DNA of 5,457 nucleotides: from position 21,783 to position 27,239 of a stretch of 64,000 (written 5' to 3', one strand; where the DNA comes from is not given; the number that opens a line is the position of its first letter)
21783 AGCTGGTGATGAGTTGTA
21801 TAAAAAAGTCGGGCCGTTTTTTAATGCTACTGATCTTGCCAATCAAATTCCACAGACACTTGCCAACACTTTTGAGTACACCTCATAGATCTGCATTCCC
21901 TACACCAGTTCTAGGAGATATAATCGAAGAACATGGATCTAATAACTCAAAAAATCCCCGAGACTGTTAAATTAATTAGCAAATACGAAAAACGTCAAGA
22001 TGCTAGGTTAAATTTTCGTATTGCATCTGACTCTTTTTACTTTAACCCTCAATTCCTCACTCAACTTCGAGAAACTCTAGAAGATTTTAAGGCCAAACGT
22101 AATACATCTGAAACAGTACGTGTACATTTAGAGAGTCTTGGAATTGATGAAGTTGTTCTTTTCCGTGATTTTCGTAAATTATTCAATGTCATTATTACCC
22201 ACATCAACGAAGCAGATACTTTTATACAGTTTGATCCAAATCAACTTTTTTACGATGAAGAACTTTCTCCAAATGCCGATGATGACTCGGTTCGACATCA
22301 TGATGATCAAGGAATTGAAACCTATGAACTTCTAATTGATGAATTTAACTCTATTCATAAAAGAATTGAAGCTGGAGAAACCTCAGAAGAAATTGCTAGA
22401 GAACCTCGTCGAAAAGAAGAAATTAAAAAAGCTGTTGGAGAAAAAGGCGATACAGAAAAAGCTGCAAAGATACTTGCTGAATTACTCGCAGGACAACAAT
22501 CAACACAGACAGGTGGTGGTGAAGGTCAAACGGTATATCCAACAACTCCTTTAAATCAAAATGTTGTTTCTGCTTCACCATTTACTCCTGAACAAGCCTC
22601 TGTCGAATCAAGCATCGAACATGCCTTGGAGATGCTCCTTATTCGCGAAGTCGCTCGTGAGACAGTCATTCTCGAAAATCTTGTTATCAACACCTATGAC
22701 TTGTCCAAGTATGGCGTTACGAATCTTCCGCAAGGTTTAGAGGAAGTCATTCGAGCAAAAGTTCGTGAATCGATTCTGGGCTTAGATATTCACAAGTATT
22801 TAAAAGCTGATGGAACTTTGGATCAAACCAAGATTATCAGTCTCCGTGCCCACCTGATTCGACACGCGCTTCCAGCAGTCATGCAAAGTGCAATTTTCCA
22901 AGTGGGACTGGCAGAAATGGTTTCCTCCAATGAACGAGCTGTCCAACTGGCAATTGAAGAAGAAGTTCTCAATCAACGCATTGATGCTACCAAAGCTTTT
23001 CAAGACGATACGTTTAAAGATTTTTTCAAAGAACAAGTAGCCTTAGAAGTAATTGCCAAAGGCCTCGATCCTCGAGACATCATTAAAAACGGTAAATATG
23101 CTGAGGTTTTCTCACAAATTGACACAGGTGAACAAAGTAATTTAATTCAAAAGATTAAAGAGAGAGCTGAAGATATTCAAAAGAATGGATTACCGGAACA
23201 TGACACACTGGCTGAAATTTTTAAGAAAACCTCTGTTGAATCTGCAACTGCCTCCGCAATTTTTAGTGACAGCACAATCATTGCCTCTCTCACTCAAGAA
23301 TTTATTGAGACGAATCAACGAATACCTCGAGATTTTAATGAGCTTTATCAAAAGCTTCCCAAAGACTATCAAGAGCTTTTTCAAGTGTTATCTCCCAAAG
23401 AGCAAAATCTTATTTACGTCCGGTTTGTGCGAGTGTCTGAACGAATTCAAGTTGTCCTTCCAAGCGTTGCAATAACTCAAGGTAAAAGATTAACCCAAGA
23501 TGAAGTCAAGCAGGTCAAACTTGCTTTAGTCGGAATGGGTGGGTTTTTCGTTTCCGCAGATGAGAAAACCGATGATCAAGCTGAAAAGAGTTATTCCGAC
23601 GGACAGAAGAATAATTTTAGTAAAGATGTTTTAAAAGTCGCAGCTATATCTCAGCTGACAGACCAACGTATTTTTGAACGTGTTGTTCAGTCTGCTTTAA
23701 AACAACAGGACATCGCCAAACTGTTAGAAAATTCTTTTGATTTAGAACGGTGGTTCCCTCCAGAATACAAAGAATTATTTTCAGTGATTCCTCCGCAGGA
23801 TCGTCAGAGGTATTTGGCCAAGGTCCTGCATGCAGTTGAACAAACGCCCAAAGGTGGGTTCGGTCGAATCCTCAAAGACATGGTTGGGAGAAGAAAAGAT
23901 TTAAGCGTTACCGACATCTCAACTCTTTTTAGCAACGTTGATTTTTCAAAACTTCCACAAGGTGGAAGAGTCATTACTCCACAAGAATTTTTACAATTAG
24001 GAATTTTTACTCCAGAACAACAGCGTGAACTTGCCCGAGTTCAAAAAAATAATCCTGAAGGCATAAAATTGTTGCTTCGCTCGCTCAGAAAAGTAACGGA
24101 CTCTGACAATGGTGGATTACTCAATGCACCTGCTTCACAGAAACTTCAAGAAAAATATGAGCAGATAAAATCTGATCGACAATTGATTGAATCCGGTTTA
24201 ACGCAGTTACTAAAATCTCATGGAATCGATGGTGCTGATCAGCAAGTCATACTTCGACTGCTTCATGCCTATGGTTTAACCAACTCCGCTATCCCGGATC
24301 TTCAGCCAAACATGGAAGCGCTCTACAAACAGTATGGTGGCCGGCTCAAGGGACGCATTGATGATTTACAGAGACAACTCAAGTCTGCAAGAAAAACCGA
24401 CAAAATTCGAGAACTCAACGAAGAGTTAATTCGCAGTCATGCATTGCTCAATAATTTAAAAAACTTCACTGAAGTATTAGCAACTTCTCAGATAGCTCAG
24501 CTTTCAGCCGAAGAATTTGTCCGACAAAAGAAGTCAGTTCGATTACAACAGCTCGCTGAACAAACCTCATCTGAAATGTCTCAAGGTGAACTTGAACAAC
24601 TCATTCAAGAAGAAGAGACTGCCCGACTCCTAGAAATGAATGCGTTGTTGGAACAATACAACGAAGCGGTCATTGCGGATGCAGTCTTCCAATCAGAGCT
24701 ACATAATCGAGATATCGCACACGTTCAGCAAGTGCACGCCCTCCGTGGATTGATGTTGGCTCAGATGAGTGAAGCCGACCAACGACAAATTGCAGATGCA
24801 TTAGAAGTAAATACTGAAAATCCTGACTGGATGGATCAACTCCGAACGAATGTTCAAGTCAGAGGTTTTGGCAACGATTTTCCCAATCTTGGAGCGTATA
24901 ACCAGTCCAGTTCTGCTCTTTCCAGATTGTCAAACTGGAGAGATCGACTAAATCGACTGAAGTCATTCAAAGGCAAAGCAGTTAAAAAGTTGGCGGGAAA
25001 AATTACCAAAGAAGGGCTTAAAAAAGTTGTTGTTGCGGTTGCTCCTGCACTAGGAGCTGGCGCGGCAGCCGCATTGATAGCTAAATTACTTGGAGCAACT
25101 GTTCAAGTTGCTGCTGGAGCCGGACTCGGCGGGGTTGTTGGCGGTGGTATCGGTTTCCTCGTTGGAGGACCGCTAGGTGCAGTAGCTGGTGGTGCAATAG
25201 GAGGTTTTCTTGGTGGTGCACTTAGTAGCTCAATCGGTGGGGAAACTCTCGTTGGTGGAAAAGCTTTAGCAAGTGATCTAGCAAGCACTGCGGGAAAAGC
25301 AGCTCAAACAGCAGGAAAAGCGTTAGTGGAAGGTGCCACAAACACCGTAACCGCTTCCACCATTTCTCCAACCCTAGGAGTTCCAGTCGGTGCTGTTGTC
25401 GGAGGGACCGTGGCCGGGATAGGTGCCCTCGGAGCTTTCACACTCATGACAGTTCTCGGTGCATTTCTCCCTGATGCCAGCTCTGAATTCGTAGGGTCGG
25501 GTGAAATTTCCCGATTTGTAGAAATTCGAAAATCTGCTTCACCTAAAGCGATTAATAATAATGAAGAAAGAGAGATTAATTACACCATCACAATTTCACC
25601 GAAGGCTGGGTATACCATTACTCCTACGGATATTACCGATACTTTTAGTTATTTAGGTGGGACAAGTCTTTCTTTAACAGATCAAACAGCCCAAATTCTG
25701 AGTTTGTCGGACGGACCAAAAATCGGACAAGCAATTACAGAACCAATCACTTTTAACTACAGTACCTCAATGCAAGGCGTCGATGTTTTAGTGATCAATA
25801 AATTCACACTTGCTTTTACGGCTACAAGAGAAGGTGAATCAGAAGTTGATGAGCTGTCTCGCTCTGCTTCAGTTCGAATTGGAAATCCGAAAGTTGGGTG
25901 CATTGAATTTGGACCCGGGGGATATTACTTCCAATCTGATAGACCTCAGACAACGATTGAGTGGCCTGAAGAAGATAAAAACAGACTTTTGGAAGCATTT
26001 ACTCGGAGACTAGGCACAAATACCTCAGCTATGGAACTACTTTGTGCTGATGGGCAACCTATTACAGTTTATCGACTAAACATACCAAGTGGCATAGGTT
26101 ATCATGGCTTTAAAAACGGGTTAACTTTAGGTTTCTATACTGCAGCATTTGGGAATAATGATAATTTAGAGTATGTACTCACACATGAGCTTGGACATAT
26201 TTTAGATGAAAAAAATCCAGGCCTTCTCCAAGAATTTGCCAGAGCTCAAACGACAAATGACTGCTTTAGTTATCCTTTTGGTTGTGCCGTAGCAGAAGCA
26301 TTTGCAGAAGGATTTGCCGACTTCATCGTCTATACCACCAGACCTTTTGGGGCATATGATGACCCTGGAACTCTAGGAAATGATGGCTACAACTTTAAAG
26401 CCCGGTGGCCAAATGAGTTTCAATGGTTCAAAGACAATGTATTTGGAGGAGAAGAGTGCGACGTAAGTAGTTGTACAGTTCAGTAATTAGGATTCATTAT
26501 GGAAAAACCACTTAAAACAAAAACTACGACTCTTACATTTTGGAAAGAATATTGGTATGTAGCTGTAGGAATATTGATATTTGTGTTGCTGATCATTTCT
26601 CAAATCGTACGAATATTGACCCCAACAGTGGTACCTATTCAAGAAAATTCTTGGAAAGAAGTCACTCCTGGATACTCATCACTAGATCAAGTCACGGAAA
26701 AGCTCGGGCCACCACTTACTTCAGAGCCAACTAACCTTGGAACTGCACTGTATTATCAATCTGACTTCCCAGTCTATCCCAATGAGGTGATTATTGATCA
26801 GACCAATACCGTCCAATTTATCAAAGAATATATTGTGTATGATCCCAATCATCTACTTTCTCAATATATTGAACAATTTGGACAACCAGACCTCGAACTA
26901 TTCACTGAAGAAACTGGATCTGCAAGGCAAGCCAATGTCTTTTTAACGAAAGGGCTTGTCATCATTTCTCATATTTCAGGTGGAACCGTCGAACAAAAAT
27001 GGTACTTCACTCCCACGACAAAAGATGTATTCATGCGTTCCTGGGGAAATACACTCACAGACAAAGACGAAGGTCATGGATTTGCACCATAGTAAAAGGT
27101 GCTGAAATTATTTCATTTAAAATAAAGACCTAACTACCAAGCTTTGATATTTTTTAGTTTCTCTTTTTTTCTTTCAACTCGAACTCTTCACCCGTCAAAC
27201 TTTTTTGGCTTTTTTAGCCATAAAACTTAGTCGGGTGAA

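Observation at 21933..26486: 1517-aa protein: helical N-terminal region, Gly-zipper TM block, C-terminal HExxH exodomain, heading the PrgI/VirB4 operon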

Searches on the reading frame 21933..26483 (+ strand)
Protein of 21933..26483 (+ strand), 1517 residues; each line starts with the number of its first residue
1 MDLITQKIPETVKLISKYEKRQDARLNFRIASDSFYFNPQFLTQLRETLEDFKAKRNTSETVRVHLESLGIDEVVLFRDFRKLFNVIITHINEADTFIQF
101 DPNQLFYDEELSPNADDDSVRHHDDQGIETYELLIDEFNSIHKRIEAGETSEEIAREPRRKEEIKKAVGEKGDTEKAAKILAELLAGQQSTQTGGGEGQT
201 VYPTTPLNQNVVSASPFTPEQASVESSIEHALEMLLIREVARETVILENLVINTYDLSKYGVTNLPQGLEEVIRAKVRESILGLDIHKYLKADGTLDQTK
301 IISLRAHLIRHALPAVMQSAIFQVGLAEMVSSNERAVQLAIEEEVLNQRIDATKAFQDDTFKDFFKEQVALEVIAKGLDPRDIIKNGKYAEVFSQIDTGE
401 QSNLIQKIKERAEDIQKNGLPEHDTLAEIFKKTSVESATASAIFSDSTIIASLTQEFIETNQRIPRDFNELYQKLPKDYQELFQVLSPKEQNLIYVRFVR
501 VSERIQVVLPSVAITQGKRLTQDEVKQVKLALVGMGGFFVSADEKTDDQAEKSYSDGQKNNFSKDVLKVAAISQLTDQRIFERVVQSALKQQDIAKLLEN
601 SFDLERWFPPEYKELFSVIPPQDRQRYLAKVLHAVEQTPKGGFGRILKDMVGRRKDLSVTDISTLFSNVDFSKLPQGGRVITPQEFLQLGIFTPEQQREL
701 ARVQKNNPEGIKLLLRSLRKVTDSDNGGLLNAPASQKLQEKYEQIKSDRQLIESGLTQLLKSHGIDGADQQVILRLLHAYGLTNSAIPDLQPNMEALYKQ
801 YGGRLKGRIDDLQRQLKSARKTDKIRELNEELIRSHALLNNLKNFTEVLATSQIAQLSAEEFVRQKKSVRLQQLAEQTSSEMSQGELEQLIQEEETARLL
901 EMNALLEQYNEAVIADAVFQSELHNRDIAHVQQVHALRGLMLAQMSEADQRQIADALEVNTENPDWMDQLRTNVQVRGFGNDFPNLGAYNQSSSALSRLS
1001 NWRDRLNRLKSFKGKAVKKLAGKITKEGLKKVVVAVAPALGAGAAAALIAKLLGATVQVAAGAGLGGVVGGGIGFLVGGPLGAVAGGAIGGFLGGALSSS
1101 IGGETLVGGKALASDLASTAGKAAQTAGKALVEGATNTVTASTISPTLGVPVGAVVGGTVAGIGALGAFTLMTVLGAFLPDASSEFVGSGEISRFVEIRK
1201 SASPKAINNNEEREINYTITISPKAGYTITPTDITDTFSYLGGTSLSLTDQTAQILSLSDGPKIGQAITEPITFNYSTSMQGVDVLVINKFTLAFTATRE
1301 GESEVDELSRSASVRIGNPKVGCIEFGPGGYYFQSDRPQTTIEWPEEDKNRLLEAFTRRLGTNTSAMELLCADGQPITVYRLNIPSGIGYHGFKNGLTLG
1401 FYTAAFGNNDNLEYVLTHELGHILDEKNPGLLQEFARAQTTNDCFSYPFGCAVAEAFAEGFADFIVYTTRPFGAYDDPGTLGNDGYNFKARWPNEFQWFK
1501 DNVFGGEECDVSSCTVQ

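Call 3: search_protein_families(library=pfam, proteins=[window:21933-26483:+], max_evalue=0.01)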
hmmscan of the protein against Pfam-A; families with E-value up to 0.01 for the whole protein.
window:21933-26483:+ (1517 aa): 0 families

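Call 4: search_protein_families(library=ncbifam, proteins=[window:21933-26483:+], max_evalue=0.01)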
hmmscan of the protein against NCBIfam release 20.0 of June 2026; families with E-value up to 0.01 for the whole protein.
window:21933-26483:+ (1517 aa): 0 families

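Call 8: find_homologous_proteins(query=window:21933-26483:+, max_evalue=0.001)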
Query window:21933-26483:+ (1517 aa): 1 proteins with E <= 0.001 among 8000 candidates.
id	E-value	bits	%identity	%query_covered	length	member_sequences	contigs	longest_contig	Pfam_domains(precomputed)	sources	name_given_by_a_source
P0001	0.0e+0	3361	100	100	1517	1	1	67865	-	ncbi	-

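Call 9: search_solved_structures(query=window:21933-26483:+, max_evalue=1)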
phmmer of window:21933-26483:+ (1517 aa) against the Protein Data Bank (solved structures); distinct sequences matched with E-value up to 1: 2.
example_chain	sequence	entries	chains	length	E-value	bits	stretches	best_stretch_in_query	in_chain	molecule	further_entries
7qog_M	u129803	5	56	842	0.5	10.9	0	1050-1098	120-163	Cargo protein 1 gp45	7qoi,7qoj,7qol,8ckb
4x9e_A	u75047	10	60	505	0.96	10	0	706-783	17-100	Deoxyguanosinetriphosphate triphosphohydrolase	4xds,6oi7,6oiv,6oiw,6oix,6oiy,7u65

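Call 10: find_encoding_contigs(protein=P0001, flank=2000, max_places=3)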
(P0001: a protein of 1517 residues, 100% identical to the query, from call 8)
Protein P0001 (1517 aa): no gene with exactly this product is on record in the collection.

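Call 81: list_cluster_members(proteins=[P0001, P0002, P0003, P0005, P0010, P0020, P0030, P0045, P0058, P0068])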
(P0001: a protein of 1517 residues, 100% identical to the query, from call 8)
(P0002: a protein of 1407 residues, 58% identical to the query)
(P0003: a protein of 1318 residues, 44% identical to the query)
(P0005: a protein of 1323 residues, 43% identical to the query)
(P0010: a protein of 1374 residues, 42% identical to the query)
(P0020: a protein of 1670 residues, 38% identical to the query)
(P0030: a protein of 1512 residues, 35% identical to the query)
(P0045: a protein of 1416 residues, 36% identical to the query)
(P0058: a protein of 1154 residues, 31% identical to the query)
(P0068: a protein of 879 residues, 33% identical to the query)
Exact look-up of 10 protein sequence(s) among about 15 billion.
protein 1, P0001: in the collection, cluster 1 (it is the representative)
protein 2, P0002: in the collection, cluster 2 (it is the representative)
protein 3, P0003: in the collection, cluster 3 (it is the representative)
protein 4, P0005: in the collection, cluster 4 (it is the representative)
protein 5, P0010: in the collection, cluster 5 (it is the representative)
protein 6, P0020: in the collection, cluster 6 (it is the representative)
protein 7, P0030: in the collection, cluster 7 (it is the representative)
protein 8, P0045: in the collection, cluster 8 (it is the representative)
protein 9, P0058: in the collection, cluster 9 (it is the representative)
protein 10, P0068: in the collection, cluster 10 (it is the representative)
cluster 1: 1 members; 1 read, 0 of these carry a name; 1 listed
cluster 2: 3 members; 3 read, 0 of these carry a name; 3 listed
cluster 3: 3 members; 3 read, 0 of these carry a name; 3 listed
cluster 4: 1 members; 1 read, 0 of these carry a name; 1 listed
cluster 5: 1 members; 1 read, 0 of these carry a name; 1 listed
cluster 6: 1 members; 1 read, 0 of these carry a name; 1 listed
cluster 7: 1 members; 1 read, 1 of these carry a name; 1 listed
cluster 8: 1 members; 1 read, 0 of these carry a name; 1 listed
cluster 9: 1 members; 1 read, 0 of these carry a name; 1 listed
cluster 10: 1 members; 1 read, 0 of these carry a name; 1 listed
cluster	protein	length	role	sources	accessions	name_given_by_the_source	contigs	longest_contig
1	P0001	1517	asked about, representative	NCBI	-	-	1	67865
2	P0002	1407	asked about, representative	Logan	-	-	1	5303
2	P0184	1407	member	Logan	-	-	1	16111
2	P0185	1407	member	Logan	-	-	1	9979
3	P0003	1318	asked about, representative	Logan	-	-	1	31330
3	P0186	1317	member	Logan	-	-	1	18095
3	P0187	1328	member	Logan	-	-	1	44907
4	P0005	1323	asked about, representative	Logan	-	-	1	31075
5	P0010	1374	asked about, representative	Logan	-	-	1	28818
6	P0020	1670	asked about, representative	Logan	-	-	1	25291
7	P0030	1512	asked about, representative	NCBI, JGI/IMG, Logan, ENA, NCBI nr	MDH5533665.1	MAG: hypothetical protein OEX81_04535 [Candidatus Pacebacteria bacterium] | hypothetical protein [Candidatus Paceibacterota bacterium]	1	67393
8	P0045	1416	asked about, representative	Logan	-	-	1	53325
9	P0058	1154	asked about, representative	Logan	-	-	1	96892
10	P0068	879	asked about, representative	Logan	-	-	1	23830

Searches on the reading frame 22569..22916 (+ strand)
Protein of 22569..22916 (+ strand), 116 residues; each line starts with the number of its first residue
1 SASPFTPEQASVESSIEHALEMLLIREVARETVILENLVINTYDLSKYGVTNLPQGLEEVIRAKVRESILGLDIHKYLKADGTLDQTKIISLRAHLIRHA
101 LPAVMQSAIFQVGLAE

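Call 87: search_solved_structures(query=A4, max_evalue=10)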
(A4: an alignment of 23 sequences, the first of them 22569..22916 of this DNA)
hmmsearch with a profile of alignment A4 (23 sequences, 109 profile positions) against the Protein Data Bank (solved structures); distinct sequences matched with E-value up to 10: 11.
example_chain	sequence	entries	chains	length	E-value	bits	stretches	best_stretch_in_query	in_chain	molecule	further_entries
8vc8_A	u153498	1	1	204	0.01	19.3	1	60-95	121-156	HEM_3.C9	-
6w2w_A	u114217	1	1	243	0.16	15.5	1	15-101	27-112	Junction 24 DHR14-DHR18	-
1zws_A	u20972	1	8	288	0.36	14.3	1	8-52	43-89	DAP-kinase related protein 1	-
2a27_A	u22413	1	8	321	0.4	14.2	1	8-52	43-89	Death-associated protein kinase 2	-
3nv9_A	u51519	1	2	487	0.4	14.1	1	20-51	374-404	Malic enzyme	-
1z9x_A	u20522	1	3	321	0.4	14.1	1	8-52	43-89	Death-associated protein kinase 2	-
6paw_A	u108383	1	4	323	0.41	14.1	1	8-52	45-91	Death-associated protein kinase 2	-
1wmk_A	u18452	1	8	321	0.41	14.1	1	8-52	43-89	Death-associated protein kinase 2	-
2a2a_A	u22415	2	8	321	0.41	14.1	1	8-52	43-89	Death-associated protein kinase 2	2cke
7txj_A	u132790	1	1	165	0.72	13.3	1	26-81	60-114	MCP1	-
9f6t_B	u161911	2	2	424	1.7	12.1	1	18-71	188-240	Asgard tubulin B (AtubB) from Candidatus Lokiarchaeum ossiferum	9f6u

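Call 88: search_protein_families(library=pfam, alignment_id=A4, max_evalue=1)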
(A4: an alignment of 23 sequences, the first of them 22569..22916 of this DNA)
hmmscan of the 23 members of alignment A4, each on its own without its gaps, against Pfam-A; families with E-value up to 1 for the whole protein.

A. member 1, window:22569-22916:+ (116 aa): 1 family
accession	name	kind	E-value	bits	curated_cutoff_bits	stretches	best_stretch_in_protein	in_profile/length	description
PF17124.11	ThiJ_like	-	0.17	12.1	30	1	40-95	77-133/186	ThiJ/PfpI family-like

B. families by the number of members that match (of 23 scanned): 16 families
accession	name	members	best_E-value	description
PF04157.22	EAP30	1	0.0019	EAP30/Vps36 family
PF01168.26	Ala_racemase_N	1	0.028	Alanine racemase, N-terminal domain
PF17211.8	VHL_C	1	0.029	VHL box domain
PF15538.12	Ntox46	1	0.038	Bacterial toxin 46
PF14056.11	DUF4250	1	0.042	Domain of unknown function (DUF4250)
PF18775.7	APOBEC4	1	0.047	APOBEC4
PF24012.1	DUF7326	1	0.067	Family of unknown function (DUF7326)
PF04965.19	GPW_gp25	1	0.093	Baseplate wedge protein gp25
PF18064.7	CB_ParB_C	1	0.095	Centromere-binding protein ParB C-terminal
PF23872.1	DUF7227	1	0.13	Domain of unknown function (DUF7227)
PF24454.1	DUF7570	1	0.13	Family of unknown function (DUF7570)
PF01239.28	PPTA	1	0.14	Protein prenyltransferase alpha subunit repeat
PF22882.2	GT-D-like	1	0.16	GT-D fold-like domain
PF17124.11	ThiJ_like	1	0.17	ThiJ/PfpI family-like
PF20898.2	P_T4SS_TraN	1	0.22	P-type Type IV secretion system, TraN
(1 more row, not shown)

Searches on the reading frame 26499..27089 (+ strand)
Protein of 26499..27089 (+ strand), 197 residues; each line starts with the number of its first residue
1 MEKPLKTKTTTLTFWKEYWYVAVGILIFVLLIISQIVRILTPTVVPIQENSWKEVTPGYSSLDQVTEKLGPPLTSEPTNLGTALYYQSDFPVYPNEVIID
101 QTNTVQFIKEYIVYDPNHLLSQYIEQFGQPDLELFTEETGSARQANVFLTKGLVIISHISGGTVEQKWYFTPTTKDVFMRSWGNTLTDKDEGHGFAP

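Call 3: search_protein_families(library=pfam, proteins=[window:26499-27089:+], max_evalue=0.01)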
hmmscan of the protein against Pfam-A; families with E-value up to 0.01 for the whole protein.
window:26499-27089:+ (197 aa): 1 family
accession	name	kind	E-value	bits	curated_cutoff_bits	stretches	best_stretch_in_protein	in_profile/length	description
PF04355.18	BamE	-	0.0064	16.7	23.2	0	49-111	6-65/71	Outer membrane protein assembly factor BamE domain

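Call 4: search_protein_families(library=ncbifam, proteins=[window:26499-27089:+], max_evalue=0.01)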
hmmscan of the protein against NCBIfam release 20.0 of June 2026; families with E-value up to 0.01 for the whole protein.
window:26499-27089:+ (197 aa): 0 families

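Call 56: find_homologous_proteins(query=A2, max_evalue=0.001)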
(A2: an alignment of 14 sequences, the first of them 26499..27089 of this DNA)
Query A2 (14 sequences) (197 aa, profile of the alignment): 33 proteins with E <= 0.001 among 6819 candidates.
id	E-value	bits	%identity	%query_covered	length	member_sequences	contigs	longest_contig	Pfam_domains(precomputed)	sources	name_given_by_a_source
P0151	6.5e-72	259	75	95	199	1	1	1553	-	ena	-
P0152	1.8e-71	258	99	100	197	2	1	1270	-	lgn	-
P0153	8.8e-68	246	66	91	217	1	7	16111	-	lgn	-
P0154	9.9e-68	246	62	91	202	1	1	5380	-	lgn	-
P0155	1.1e-67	246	43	88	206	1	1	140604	-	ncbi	-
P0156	6.9e-66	240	53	96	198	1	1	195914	-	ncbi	-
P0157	8.7e-66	239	51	91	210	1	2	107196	-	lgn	-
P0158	5.4e-65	237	60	95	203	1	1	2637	-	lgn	-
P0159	2.4e-64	235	43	91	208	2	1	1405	-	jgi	-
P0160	4.7e-62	227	52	95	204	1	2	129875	-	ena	-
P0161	7.2e-62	227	48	92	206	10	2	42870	-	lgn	-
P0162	2.1e-61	225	41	96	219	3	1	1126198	-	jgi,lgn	-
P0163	2.8e-61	225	51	95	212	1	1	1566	-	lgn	-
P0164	4.2e-61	224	51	95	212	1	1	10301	-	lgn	-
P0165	3.2e-60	221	45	94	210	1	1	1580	-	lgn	-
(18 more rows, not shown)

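Call 65: predict_structure(alignment_id=A3)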
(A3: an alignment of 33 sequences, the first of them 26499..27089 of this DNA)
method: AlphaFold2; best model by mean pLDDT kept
length: 197 residues; sequences in the alignment: 33
mean_pLDDT: 90.7   pTM: 0.79
mean pLDDT of the five models: 90.7, 90.1, 89.0, 88.4, 87.5
residues with pLDDT >= 90: 152; 70-90: 26; 50-70: 15; < 50: 4
segments of 3 or more residues with pLDDT < 50: 195-197
pLDDT, mean of each block of 10 residues (from residue 1): 59 80 97 95 80 96 97 97 97 96 98 97 98 90 95 97 97 97 90 53
secondary structure, 60 per line:
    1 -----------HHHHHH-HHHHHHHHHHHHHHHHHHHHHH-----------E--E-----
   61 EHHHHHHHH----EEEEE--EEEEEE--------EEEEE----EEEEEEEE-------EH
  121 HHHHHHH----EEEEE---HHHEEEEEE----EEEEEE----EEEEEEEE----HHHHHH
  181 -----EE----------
elements in order: H12-17 H19-40 H62-69 E74-78 E81-86 E95-99 E104-111 H120-127 E132-136 E143-148 E153-158 E163-170 H175-180
